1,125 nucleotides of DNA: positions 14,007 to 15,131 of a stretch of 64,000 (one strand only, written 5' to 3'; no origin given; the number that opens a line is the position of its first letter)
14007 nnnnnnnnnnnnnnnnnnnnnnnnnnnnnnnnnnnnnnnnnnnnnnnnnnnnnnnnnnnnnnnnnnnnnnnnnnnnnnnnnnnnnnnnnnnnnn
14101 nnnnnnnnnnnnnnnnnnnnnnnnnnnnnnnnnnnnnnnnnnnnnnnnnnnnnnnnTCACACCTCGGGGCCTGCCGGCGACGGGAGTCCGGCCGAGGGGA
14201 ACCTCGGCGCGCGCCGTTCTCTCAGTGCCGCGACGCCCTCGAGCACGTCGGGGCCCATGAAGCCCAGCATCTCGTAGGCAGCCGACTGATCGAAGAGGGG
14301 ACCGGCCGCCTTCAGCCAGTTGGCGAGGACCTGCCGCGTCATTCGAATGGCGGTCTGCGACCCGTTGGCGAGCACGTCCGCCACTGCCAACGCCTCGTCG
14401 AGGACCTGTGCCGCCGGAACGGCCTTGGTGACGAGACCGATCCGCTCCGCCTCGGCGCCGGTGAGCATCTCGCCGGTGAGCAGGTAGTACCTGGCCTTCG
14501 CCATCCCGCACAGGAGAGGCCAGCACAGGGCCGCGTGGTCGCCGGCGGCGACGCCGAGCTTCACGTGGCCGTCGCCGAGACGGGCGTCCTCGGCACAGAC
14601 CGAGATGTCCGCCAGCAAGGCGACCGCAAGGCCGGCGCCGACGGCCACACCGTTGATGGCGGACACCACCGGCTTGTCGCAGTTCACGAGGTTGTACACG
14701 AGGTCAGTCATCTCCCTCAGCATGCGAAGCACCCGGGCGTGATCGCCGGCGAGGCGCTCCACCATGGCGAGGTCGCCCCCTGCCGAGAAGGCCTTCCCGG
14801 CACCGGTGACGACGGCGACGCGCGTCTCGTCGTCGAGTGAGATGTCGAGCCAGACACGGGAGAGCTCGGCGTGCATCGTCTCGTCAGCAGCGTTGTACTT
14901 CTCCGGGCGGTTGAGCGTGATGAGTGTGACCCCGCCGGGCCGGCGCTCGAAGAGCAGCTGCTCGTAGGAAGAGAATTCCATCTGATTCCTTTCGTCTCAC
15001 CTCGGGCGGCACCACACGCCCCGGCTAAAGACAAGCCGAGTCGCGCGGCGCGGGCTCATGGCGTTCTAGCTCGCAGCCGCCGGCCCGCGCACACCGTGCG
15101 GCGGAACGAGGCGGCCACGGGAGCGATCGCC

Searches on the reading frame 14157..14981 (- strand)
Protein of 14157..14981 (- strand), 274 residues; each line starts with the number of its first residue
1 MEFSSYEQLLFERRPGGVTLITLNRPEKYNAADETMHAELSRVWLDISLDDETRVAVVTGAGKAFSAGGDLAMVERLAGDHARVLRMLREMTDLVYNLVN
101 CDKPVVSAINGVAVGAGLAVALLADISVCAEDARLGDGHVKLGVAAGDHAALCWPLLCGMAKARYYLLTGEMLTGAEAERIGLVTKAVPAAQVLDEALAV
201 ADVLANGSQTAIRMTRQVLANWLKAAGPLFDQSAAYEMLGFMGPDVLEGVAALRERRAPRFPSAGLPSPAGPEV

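Call 6: search_protein_families(library=pfam, proteins=[window:14157-14981:-], max_evalue=0.01)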
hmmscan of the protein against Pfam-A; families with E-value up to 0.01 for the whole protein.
window:14157-14981:- (274 aa): 2 families
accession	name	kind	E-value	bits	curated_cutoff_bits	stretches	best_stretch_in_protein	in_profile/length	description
PF00378.25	ECH_1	-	4.3e-48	164.3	27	1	15-261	3-248/251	Enoyl-CoA hydratase/isomerase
PF16113.10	ECH_2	-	1.5e-27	97.4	27.2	1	19-201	2-187/335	Enoyl-CoA hydratase/isomerase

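Call 7: search_protein_families(library=ncbifam, proteins=[window:14157-14981:-], max_evalue=0.01)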
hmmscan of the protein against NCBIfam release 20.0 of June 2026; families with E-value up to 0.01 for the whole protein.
window:14157-14981:- (274 aa): 72 families (the best 25 are shown)
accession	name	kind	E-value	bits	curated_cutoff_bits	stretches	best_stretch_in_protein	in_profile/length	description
NF005595.0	PRK07327.1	subfamily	4.4e-117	390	292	1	2-263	6-267/271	enoyl-CoA hydratase/isomerase family protein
NF006699.0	PRK09245.1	subfamily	3.3e-52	177.4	354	1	8-262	3-264/266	crotonase/enoyl-CoA hydratase family protein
NF051848.1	EnCoAHydtEchA19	equivalog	1.9e-48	165.3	400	1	13-262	5-256/258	enoyl-CoA hydratase EchA19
NF006109.0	PRK08260.1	subfamily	2.2e-45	155.2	320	1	5-263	2-277/296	enoyl-CoA hydratase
NF004840.0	PRK06190.1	equivalog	2.7e-44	151.7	253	1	7-221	3-215/260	enoyl-CoA hydratase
NF004857.0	PRK06210.1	equivalog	6.1e-44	150.5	341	1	4-263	5-274/275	enoyl-CoA hydratase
NF006107.0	PRK08258.1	equivalog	7.9e-42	143.4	330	1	15-261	24-274/277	enoyl-CoA hydratase family protein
NF004517.0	PRK05862.1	equivalog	1.4e-41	142.7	396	1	5-261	2-254/257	enoyl-CoA hydratase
NF005073.0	PRK06495.1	subfamily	4.6e-40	137.5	296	1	18-261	14-254/257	enoyl-CoA hydratase/isomerase family protein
NF005802.0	PRK07657.1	equivalog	6.3e-40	137.3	363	1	8-261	4-257/260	enoyl-CoA hydratase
NF004475.0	PRK05809.1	subfamily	1.7e-39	135.9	394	1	9-261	6-257/260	short-chain-enoyl-CoA hydratase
NF005126.0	PRK06563.1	subfamily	1.3e-38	132.9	261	1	12-261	11-260/263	crotonase/enoyl-CoA hydratase family protein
NF004781.0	PRK06127.1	subfamily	3.3e-38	131.9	291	1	7-261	10-266/269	enoyl-CoA hydratase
NF006007.0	PRK08138.1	subfamily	4.7e-38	131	355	1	7-261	7-258/261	enoyl-CoA hydratase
NF006588.0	PRK09120.1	equivalog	8.3e-38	130.1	276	1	17-220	17-222/276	p-hydroxycinnamoyl CoA hydratase/lyase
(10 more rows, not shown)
